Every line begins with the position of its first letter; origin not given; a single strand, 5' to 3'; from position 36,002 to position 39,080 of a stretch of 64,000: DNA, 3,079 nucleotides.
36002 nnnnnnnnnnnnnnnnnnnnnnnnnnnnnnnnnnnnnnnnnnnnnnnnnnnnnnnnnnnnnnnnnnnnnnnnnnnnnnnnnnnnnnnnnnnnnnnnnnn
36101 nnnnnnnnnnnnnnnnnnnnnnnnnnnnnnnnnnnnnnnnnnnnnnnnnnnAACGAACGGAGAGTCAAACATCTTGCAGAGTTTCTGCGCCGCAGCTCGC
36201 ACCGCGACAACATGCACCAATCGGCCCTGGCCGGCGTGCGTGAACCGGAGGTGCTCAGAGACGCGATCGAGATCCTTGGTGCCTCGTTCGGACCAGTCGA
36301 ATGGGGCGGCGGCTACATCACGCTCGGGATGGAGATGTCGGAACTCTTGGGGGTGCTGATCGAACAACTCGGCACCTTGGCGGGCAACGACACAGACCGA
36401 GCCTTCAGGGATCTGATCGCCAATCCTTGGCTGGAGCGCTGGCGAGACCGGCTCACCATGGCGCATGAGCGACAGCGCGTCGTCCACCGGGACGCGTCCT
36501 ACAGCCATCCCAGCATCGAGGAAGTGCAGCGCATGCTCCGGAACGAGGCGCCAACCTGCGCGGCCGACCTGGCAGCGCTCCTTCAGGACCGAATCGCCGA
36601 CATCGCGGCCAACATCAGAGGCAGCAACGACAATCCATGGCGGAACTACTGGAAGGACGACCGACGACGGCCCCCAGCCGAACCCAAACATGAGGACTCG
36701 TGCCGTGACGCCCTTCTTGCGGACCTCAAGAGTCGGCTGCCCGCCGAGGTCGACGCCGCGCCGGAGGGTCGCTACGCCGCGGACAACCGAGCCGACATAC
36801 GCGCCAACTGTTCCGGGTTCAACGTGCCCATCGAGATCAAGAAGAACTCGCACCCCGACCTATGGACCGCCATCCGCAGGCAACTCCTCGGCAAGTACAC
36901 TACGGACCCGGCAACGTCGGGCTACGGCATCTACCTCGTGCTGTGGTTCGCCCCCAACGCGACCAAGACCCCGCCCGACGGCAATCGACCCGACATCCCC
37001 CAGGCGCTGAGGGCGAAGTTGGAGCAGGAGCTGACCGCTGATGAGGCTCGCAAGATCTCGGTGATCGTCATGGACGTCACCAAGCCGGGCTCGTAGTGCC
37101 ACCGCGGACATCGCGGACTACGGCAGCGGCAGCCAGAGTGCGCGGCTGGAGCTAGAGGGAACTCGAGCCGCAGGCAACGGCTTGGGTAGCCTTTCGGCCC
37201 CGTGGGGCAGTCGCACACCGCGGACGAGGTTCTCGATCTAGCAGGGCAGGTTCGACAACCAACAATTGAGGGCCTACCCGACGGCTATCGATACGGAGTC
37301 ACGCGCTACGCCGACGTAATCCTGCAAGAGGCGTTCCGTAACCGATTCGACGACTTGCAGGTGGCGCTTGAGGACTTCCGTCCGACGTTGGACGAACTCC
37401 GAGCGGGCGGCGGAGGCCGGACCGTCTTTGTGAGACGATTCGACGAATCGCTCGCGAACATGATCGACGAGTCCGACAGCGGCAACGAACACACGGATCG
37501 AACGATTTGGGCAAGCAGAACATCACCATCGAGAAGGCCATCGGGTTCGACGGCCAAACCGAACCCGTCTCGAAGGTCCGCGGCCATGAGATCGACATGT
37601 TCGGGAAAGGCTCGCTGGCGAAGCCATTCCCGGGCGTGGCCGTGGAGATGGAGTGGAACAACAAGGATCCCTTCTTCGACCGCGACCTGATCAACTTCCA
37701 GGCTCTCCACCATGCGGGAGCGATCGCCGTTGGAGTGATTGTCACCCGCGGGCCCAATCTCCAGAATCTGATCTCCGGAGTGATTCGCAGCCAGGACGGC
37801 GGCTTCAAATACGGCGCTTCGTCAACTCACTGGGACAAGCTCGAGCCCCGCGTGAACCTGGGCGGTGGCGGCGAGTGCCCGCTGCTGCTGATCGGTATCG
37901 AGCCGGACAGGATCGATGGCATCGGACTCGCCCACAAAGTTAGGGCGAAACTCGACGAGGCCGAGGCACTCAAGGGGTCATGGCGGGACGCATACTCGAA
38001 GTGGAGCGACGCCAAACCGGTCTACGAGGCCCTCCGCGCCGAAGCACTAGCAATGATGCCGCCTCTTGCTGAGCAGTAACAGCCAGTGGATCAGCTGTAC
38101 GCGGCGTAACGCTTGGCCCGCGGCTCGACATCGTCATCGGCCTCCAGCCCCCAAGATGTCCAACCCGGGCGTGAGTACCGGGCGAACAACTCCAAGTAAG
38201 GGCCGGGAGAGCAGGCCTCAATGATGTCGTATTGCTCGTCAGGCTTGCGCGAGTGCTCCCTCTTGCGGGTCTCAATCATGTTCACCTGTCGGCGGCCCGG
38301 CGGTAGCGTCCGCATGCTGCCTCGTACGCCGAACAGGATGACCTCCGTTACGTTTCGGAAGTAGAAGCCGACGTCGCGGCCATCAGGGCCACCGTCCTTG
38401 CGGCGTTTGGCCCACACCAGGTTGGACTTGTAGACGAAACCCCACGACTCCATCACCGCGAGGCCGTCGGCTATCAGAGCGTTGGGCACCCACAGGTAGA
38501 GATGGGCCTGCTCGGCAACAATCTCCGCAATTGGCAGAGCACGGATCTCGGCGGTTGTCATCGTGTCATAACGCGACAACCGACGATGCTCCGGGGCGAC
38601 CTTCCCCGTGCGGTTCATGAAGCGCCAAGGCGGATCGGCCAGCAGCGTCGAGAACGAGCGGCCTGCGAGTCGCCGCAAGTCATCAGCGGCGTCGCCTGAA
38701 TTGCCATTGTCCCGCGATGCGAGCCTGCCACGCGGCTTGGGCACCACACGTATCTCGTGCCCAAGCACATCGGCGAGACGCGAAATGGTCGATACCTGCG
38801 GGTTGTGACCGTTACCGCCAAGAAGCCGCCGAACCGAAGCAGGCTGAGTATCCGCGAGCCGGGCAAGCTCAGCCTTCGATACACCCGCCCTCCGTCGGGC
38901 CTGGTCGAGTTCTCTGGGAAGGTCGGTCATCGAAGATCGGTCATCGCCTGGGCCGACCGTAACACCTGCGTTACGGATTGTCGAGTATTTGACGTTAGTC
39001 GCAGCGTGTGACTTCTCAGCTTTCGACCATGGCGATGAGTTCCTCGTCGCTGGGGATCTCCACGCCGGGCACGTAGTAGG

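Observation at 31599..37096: Translationally coupled DUF4143-type AAA ATPase + 1414-aa NACHT-like NTPase/nuclease: candidate undescribed defence module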

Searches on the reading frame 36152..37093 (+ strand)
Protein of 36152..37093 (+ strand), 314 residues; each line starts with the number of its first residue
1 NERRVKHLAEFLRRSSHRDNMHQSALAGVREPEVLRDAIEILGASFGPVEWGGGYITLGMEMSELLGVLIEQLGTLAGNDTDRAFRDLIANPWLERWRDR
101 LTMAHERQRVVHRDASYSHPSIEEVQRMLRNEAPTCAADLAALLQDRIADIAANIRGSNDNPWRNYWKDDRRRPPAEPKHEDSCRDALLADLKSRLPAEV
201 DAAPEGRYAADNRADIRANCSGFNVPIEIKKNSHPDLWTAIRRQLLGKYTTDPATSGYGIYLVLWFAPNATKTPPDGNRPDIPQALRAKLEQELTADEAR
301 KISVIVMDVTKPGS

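Call 44: predict_structure(alignment_id=A2)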
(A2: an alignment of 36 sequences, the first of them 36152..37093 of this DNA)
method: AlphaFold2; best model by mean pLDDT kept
length: 314 residues; sequences in the alignment: 36
mean_pLDDT: 88.1   pTM: 0.60
mean pLDDT of the five models: 88.1, 87.1, 86.3, 84.9, 81.1
residues with pLDDT >= 90: 198; 70-90: 83; 50-70: 32; < 50: 1
segments of 3 or more residues with pLDDT < 50: none
pLDDT, mean of each block of 10 residues (from residue 1): 90 87 88 97 93 83 95 91 97 97 89 63 64 84 95 81 85 79 94 93 74 85 94 94 88 90 94 91 96 91 96 72
secondary structure, 60 per line:
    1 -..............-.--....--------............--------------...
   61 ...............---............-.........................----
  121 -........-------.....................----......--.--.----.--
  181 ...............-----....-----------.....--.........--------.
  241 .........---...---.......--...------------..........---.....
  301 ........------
elements in order: H2-15 H32-43 H58-75 H79-90 H92-116 H122-129 H137-157 H162-166 H181-195 E201-204 E216-220 E223-231 H240-249 E259-265 H283-292 H296-301 E302-308

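Call 47: fold_search(model_id=the predicted structure, library=pdb)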
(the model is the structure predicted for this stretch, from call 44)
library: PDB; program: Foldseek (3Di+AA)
matches with E <= 10: 560; with E <= 0.001: 0
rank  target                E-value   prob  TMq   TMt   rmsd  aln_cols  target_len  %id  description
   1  2wiz_A                6.8e-02  0.96  0.19  0.42   4.2        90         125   14  Crystal structures of Holliday junction resolvases from Archaeoglobus fulgidus bound to DNA substrate (released 2009-05-26)
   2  8z4i_B                7.6e-02  0.77  0.22  0.19   5.7       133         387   14  crystal structure of Cdn1 in complex with cA3 (released 2026-02-04)
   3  5lhc_A                8.4e-02  0.21  0.18  0.11  21.6       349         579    9  The structure of D456A mutant of Nt.BspD6I nicking endonuclease at 0.24 nm resolution . (released 2017-08-16)
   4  2wcw_A                8.9e-02  0.96  0.13  0.29   2.9        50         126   22  1.6A resolution structure of Archaeoglobus fulgidus Hjc, a Holliday junction resolvase from an archaeal hyperthermophi (released 2009-03-24)
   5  5tgq                  1.1e-01  0.66  0.18  0.23   9.8       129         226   13  Restriction-modification system Type II R.SwaI, DNA free (released 2016-12-21)
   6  5lhc_B                1.2e-01  0.20  0.19  0.11  22.3       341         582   10  The structure of D456A mutant of Nt.BspD6I nicking endonuclease at 0.24 nm resolution . (released 2017-08-16)
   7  2wcz_A                1.2e-01  0.93  0.13  0.29   3.2        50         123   22  1.6A resolution structure of Archaeoglobus fulgidus Hjc, a Holliday junction resolvase from an archaeal hyperthermophi (released 2009-03-24)
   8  9ibq_A                1.2e-01  0.21  0.22  0.24  26.2       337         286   10  Structure of BstEII with DNA substrate (released 2026-03-04)
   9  2wiw_B                1.4e-01  0.89  0.12  0.26   2.9        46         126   24  Crystal structures of Holliday junction resolvases from Archaeoglobus fulgidus bound to DNA substrate (released 2009-05-26)
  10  8epx_A                1.5e-01  0.66  0.23  0.16   6.0       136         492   19  Type IIS Restriction Endonuclease PaqCI, DNA bound (released 2023-03-22)
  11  8em1_A                1.7e-01  0.66  0.22  0.16   6.0       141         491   18  Type IIS Restriction Endonuclease PaqCI, DNA Unbound (released 2023-03-22)
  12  2ewf                  1.7e-01  0.16  0.18  0.11  21.9       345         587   10  Crystal structure of the site-specific DNA nickase N.BspD6I (released 2006-11-21)
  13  2wcw_D                1.8e-01  0.84  0.12  0.27   3.5        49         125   22  1.6A resolution structure of Archaeoglobus fulgidus Hjc, a Holliday junction resolvase from an archaeal hyperthermophi (released 2009-03-24)
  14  1gef_B                1.9e-01  0.89  0.13  0.31   3.0        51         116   16  Crystal structure of the archaeal holliday junction resolvase HJC (released 2001-03-21)
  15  1gef_E                2.0e-01  0.87  0.13  0.32   3.0        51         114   16  Crystal structure of the archaeal holliday junction resolvase HJC (released 2001-03-21)
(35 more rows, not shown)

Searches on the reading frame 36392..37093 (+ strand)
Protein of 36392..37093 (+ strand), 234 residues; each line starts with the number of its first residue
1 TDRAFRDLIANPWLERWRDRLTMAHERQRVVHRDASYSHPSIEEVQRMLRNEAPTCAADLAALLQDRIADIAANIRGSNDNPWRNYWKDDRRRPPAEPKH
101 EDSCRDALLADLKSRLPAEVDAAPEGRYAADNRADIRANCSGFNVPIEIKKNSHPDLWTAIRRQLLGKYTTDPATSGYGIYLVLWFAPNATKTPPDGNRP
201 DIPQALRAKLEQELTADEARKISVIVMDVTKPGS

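Call 92: search_protein_representatives(protein=window:36392-37093:+)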
Query: 234 residues. Proteins with E-value up to 0.001 (for the whole library): 1859; up to 1e-10: 1454; up to 1e-30: 592. The best 150 are listed.
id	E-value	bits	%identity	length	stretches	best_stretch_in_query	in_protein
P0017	6.2e-98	343.5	69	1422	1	4-233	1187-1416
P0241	1.1e-93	329.6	66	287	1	2-233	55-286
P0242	6.2e-91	320.6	63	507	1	3-233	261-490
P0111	4.6e-86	304.7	63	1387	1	8-234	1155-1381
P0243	8.4e-86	303.8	61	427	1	6-232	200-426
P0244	9.4e-86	303.6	55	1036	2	5-232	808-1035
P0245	9.2e-82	290.6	60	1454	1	3-233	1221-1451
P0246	2.2e-79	282.8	57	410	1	4-233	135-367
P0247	3.6e-79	282.1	58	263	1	16-234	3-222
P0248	5.6e-78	278.2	58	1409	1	5-233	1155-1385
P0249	2.7e-77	275.9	56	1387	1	3-233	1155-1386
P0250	2.8e-77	275.9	55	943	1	5-233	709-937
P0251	1.6e-75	270.1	58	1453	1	3-233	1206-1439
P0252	5.2e-75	268.5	58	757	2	97-233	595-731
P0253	7.0e-75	268.1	57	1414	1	2-232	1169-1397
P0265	3.8e-70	252.6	51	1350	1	5-232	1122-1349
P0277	2.4e-66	240.1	50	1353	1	8-230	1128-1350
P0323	1.2e-58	215.0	50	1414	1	5-232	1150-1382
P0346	9.2e-57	208.8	46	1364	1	11-230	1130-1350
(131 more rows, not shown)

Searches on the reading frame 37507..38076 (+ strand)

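Call 3: search_protein_families(library=pfam, proteins=[window:37507-38076:+], max_evalue=0.01)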
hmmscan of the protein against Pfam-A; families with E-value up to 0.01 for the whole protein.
window:37507-38076:+ (190 aa): 1 family
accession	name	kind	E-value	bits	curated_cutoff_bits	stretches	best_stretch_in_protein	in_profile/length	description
PF09195.17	Endonuc-BglII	-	7.8e-21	74.9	26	1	43-132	80-163/163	Restriction endonuclease BglII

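Call 4: search_protein_families(library=padloc, proteins=[window:37507-38076:+], max_evalue=0.01)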
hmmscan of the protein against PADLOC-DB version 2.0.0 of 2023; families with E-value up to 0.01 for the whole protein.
window:37507-38076:+ (190 aa): 0 families

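Call 5: search_protein_families(library=ncbifam, proteins=[window:37507-38076:+], max_evalue=0.01)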
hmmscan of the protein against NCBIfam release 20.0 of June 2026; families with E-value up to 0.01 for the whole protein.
window:37507-38076:+ (190 aa): 0 families

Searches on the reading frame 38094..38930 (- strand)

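Call 3: search_protein_families(library=pfam, proteins=[window:38094-38930:-], max_evalue=0.01)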
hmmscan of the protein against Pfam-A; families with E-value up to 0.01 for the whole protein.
window:38094-38930:- (279 aa): 4 families
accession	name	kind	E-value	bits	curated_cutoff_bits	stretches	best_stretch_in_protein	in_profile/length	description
PF05063.20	MT-A70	-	2.6e-29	102.8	23.9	1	93-263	1-172/172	MT-A70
PF13560.12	HTH_31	-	6.8e-08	33.2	27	1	6-57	4-55/64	Helix-turn-helix domain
PF01381.28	HTH_3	-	0.00023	21.6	23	1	10-57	3-49/55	Helix-turn-helix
PF13443.12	HTH_26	-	0.0011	19.6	22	1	8-57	2-51/63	Cro/C1-type HTH DNA-binding domain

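Call 4: search_protein_families(library=padloc, proteins=[window:38094-38930:-], max_evalue=0.01)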
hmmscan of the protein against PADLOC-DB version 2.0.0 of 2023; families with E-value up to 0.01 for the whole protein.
window:38094-38930:- (279 aa): 8 families
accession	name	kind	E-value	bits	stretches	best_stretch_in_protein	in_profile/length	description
PDLC03221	MTase_II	-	9.1e-101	334.8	1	92-278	20-206/272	Type II methyltransferase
PDLC03262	MTase_II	-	4.9e-69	230.1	1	88-276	5-192/204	Type II methyltransferase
PDLC04142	capH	-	0.00019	20.5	1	2-62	5-60/103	capH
PDLC03949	RmrA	-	0.00045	17.2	1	5-59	4-57/363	-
PDLC03723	oMTase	-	0.0012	16.2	1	121-170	27-76/414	orphan methyltransferase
PDLC03946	RmrA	-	0.0014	15.5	1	7-59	6-57/357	-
PDLC04760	PDC-M64C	-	0.0019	16.6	1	7-66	30-88/93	-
PDLC03951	RmrA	-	0.0039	14.2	1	6-59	11-63/400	-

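Call 5: search_protein_families(library=ncbifam, proteins=[window:38094-38930:-], max_evalue=0.01)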
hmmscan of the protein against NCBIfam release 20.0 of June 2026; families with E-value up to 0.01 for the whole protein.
window:38094-38930:- (279 aa): 0 families
